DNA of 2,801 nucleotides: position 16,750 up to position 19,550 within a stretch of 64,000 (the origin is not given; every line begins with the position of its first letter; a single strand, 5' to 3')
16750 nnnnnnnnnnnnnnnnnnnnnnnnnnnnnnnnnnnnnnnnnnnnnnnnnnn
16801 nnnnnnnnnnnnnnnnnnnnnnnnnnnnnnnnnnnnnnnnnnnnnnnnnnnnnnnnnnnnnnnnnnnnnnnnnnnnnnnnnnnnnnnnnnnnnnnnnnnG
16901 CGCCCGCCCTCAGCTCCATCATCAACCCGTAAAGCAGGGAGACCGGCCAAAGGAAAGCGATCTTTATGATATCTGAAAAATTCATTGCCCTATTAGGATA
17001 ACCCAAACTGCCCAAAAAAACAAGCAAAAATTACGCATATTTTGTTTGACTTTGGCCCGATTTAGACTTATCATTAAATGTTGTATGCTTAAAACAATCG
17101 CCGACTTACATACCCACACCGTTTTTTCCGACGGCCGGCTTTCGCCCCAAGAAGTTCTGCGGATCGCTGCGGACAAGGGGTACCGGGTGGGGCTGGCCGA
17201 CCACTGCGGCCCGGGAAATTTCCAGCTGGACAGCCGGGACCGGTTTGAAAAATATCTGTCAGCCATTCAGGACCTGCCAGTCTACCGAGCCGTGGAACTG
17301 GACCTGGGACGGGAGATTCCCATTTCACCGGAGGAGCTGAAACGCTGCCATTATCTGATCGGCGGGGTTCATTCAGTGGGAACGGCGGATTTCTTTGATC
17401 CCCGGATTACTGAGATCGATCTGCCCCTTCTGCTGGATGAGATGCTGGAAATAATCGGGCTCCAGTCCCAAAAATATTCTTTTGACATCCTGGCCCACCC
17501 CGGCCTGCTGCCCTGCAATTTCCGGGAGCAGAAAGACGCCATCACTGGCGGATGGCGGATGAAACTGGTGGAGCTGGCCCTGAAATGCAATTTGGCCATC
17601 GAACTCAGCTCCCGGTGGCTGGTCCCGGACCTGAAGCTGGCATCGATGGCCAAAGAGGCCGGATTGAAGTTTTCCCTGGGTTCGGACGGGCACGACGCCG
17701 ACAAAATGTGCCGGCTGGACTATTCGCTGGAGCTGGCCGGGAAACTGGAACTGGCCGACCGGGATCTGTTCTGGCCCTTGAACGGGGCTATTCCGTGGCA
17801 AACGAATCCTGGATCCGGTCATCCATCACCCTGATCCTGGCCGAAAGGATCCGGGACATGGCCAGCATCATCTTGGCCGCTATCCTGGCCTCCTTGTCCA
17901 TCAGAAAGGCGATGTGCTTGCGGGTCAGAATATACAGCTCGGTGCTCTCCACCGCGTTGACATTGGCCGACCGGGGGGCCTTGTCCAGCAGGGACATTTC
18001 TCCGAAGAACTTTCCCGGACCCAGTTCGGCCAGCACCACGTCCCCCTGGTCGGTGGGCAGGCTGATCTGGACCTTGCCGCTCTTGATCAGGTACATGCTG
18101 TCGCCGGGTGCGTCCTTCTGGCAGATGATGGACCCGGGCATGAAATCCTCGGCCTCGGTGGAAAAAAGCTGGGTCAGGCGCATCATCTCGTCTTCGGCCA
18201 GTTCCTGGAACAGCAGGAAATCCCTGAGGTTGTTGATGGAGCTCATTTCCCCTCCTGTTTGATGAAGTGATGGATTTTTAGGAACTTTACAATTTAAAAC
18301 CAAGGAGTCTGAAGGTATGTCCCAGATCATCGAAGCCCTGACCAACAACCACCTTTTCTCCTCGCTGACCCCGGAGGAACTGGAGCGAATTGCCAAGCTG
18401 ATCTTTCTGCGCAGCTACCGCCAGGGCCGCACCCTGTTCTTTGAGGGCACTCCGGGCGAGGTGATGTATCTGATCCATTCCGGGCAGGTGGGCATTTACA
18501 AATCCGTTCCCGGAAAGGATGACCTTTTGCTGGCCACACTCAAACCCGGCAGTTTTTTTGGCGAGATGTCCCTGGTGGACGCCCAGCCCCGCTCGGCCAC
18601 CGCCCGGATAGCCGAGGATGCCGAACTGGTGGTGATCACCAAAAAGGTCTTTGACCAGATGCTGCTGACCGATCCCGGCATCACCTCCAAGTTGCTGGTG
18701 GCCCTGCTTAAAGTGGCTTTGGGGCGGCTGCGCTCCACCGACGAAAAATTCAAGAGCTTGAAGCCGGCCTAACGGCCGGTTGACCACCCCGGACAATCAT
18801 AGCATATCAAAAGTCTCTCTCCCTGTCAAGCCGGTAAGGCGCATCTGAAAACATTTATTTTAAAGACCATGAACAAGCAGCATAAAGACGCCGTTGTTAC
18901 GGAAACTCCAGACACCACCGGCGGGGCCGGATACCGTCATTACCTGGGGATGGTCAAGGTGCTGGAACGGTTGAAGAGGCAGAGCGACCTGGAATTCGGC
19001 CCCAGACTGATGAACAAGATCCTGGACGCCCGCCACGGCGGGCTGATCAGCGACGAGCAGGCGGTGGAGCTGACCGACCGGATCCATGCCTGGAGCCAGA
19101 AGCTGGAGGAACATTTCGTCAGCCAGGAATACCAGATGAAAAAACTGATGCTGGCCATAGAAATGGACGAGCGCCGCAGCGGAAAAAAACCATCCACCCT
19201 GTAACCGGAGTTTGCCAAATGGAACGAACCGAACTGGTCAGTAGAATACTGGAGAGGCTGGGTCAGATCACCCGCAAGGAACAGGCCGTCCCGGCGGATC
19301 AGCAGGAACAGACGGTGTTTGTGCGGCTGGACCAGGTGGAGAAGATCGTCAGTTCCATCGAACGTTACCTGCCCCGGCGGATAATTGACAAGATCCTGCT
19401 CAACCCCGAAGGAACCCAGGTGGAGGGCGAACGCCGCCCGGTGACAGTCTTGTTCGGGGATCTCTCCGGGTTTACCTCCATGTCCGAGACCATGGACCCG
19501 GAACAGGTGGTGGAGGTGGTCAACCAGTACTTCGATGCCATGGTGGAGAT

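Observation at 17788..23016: cAMP signalling island: divergent pair of CNB-only proteins plus a 1265-aa adenylate cyclase-STAND-TPR fusion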

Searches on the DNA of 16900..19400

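Call 52: search_rna_families(source=window, start=16900, end=19400, threshold=evalue, max_evalue=1)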
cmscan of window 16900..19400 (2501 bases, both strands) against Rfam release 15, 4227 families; matches with E-value up to 1: 1.
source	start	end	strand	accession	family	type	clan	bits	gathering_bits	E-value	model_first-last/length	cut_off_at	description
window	19005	19075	+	RF01138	sR23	Gene; snRNA; snoRNA; CD-box;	-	17.9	45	0.18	1-54/54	no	Small nucleolar RNA sR23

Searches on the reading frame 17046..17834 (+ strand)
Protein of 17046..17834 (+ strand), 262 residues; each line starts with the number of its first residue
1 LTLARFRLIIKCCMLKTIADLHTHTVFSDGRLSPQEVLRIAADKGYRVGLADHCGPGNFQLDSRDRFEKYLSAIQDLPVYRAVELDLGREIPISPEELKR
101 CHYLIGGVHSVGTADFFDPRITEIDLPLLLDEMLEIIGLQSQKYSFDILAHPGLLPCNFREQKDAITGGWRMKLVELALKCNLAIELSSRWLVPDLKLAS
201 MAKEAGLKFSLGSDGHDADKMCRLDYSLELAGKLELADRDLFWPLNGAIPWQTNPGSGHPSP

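Call 3: search_protein_families(library=pfam, proteins=[window:17046-17834:+], max_evalue=0.01)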
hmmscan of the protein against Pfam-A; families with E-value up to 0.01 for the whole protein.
window:17046-17834:+ (262 aa): 1 family
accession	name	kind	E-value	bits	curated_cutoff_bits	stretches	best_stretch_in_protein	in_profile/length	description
PF02811.25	PHP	-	5.3e-06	27.3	26.4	1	20-156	1-133/164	PHP domain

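Call 15: search_protein_families(library=padloc, proteins=[window:17085-17834:+], max_evalue=0.01)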
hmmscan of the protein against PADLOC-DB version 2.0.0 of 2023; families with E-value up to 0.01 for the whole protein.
window:17085-17834:+ (249 aa): 0 families

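Call 16: search_protein_families(library=ncbifam, proteins=[window:17085-17834:+], max_evalue=0.01)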
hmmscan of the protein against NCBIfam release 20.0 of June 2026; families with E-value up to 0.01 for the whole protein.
window:17085-17834:+ (249 aa): 11 families
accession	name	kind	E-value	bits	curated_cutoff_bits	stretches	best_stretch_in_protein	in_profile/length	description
NF006251.0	PRK08392.1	equivalog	3.2e-15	56.2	212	1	6-228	2-210/216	hypothetical protein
NF004981.0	PRK06361.1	equivalog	1.5e-12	47.4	117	1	6-72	2-71/217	histidinol phosphate phosphatase domain-containing protein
NF006375.0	PRK08609.1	equivalog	1.5e-08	33.7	426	1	6-220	337-546/571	DNA polymerase/3'-5' exonuclease PolX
NF041577.1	nside_bi_sphtase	equivalog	7e-07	28.7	400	1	5-40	3-39/276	3',5'-nucleoside bisphosphate phosphatase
NF047791.1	RNaseRnm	equivalog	9.4e-07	28.4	375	1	5-40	2-38/275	RNase RNM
NF005596.0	PRK07328.1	subfamily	6e-06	25.8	202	1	5-208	3-236/269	histidinol-phosphatase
NF005597.0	PRK07329.1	equivalog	2.5e-05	24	303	1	95-208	103-226/257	hypothetical protein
NF005928.0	PRK07945.1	equivalog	3.6e-05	23.3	250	0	168-224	259-317/337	PHP domain-containing protein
NF006702.0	PRK09248.1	domain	0.00075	19.1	264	0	4-224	3-216/246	PHP domain-containing protein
NF038032.1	CehA_McbA_metalo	domain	0.0011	18.4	80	1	6-72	5-67/315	CehA/McbA family metallohydrolase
NF004086.0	PRK05588.1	equivalog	0.0055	16.7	321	0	7-140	3-146/255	histidinol phosphate phosphatase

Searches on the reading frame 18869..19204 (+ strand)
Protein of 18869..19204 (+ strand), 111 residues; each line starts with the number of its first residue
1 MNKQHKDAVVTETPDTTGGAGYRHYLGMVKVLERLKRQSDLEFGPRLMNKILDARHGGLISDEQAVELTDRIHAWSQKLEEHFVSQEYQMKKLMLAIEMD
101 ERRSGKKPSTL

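Call 3: search_protein_families(library=pfam, proteins=[window:18869-19204:+], max_evalue=0.01)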
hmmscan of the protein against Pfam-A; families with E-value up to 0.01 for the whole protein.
window:18869-19204:+ (111 aa): 0 families

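Call 15: search_protein_families(library=padloc, proteins=[window:18869-19204:+], max_evalue=0.01)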
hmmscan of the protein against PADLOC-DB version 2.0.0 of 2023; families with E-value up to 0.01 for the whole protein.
window:18869-19204:+ (111 aa): 0 families

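Call 16: search_protein_families(library=ncbifam, proteins=[window:18869-19204:+], max_evalue=0.01)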
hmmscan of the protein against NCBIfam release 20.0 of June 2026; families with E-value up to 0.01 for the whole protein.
window:18869-19204:+ (111 aa): 0 families

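Call 17: find_homologous_proteins(query=window:18869-19204:+, max_evalue=0.001)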
Query window:18869-19204:+ (111 aa): 24 proteins with E <= 0.001 among 28 candidates.
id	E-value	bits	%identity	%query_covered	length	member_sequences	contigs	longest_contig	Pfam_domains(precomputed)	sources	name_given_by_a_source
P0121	5.5e-67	240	100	100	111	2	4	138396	-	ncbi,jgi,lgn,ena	jgi:hypothetical protein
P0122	3.8e-55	202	86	100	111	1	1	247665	-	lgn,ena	-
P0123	7.6e-55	201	85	100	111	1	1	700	-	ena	-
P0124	9.9e-54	198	85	100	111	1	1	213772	-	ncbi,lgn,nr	ncbi:hypothetical protein HZA73_09315 [candidate division TA06 bacterium]|nr:hypothetical protein [c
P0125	2.4e-51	190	80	100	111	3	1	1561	-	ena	-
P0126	1.2e-50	188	80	100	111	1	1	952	-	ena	-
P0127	1.1e-48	181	77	100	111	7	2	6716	-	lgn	-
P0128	1.6e-48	181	83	91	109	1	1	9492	-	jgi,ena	-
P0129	2.8e-48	180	79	100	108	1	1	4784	-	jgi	jgi:hypothetical protein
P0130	9.5e-48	178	75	100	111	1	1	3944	-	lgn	-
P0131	1.1e-47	178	76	100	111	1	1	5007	-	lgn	-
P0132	1.4e-47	178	75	100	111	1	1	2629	-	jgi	-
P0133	1.6e-47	178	75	100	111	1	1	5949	-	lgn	-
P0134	3.2e-46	173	75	95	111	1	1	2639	-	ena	-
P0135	9.5e-46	172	72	100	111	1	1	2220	-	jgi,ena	-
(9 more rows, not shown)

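Call 26: predict_structure(alignment_id=A2)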
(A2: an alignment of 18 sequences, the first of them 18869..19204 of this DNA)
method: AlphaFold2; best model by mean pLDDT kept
length: 111 residues; sequences in the alignment: 18
mean_pLDDT: 75.8   pTM: 0.54
mean pLDDT of the five models: 75.8, 75.3, 74.0, 70.9, 69.1
residues with pLDDT >= 90: 27; 70-90: 53; 50-70: 11; < 50: 20
segments of 3 or more residues with pLDDT < 50: 1-18
pLDDT, mean of each block of 10 residues (from residue 1): 35 44 83 72 84 97 96 89 87 85 64 40
secondary structure, 60 per line:
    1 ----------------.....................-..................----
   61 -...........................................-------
elements in order: H17-37 H39-56 H62-104

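Call 28: search_protein_representatives(alignment_id=A2)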
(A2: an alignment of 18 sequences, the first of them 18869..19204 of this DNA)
Query: 18 sequences, 111 profile positions. Proteins with E-value up to 0.001 (for the whole library): 11; up to 1e-10: 7; up to 1e-30: 2. The best 11 are listed.
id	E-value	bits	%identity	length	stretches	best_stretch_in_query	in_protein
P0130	5.0e-61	219.5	-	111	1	1-111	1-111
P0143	5.0e-37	142.2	-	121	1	1-79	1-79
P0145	4.8e-27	110.1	-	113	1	14-109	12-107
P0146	5.2e-25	103.5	-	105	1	16-107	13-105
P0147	2.9e-23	97.9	-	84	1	28-108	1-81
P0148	4.1e-22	94.2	-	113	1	4-103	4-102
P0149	6.1e-11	58.2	-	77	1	31-106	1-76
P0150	2.3e-10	56.3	-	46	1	1-42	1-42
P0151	7.3e-08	48.3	-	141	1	37-108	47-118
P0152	1.6e-06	43.9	-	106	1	15-93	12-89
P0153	2.5e-05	40.1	-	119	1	13-108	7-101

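Call 29: find_encoding_contigs(protein=P0153, flank=8000, max_places=3)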
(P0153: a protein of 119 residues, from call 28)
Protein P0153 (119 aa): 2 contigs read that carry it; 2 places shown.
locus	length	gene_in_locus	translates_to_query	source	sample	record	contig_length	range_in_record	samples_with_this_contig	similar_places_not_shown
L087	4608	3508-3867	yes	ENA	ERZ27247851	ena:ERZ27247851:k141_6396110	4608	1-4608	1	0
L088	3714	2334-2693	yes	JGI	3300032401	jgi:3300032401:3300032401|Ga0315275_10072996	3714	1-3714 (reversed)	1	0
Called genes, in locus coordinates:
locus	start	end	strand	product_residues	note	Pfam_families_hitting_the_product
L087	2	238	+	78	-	?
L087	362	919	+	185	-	-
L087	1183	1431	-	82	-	-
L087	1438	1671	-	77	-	-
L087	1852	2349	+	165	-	-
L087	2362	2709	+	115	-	-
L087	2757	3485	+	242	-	-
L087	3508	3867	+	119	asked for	-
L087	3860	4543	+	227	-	PF00702:Hydrolase, PF13419:HAD_2, PF13242:Hydrolase_like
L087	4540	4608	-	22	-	?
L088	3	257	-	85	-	?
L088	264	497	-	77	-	-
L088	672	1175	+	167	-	-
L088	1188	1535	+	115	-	-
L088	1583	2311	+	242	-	-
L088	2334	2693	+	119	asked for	-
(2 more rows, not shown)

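Call 30: find_encoding_contigs(protein=P0151, flank=8000, max_places=3)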
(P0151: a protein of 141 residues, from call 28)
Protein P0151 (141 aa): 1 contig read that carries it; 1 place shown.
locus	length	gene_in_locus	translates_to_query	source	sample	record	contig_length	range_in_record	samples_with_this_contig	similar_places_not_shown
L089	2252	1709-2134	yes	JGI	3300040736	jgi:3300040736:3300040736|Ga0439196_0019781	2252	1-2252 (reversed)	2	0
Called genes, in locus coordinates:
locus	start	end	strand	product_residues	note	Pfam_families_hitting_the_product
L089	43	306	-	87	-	-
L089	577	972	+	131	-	-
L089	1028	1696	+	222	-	-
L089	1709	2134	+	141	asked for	-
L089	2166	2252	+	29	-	?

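Call 31: fold_search(model_id=the predicted structure, library=pdb)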
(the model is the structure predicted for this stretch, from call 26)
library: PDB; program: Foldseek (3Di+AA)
matches with E <= 10: 412; with E <= 0.001: 0
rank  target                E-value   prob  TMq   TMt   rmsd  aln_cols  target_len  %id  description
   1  6v4u_B                8.1e-01  0.20  0.27  0.11   8.3        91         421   13  Cryo-EM structure of SMCR8-C9orf72-WDR41 complex (released 2020-09-02)
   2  8t8f_D                1.2e+00  0.44  0.38  0.14   5.7        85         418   19  Smc5/6 8mer (released 2023-11-15)
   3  6zff_B                1.2e+00  0.28  0.38  0.35   5.5        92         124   17  Pyrococcus furiosus Rad50 coiled coils in rod configuration (released 2020-07-08)
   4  8i4w_B                1.2e+00  0.28  0.35  0.12   7.4        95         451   14  Cryo-EM structure of 5-subunit Smc5/6 head region (released 2024-06-26)
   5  8oh6_BM               1.3e+00  0.33  0.30  0.21  17.4        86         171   16  Crystal structure of the Candida albicans 80S ribosome in complex with Paromomycin (500umol) (released 2024-10-02)
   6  8h7e_B                1.4e+00  0.89  0.59  0.71   2.7        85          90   13  Crystal structure of a de novo enzyme, ferric enterobactin esterase Syn-F4 (K4T) at 2.0 angstrom resolution (released 2023-09-20)
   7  8dk2_C                1.4e+00  0.28  0.39  0.09   6.9       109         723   19  CryoEM structure of Pseudomonas aeruginosa PA14 JetABC in an unclamped state trapped in ATP dependent dimeric form (released 2022-10-05)
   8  4dci_G                1.7e+00  0.87  0.60  0.48   3.2        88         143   11  Crystal structure of unknown funciton protein from Synechococcus sp. WH 8102 (released 2012-02-01)
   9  6zff_A                1.7e+00  0.21  0.32  0.30   7.3        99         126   15  Pyrococcus furiosus Rad50 coiled coils in rod configuration (released 2020-07-08)
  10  7q83_D                1.7e+00  0.10  0.23  0.16  13.0       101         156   20  Crystal structure of S. cerevisiae Sso2 in complex with the pleckstrin homology domain of Sec3 (released 2022-08-31)
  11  4j41_A                1.8e+00  0.69  0.52  0.61   4.3        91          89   12  The crystal structure of a secreted protein EsxB (Mutant P67A) from Bacillus anthracis str. Sterne (released 2013-02-20)
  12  4afl_C                1.9e+00  0.54  0.44  0.48   4.7        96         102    8  The crystal structure of the ING4 dimerization domain reveals the functional organization of the ING family of chromat (released 2012-02-22)
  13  5ng5_A                1.9e+00  0.25  0.31  0.14   5.5        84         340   15  multi-drug efflux; membrane transport; RND superfamily; Drug resistance (released 2017-04-19)
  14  1yxr_MODEL_1_A        1.9e+00  0.10  0.19  0.27  12.8        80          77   12  NMR Structure of VPS4A MIT Domain (released 2005-09-06)
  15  2p22_B                2.0e+00  0.25  0.31  0.37  13.4        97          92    9  Structure of the Yeast ESCRT-I Heterotetramer Core (released 2007-06-05)
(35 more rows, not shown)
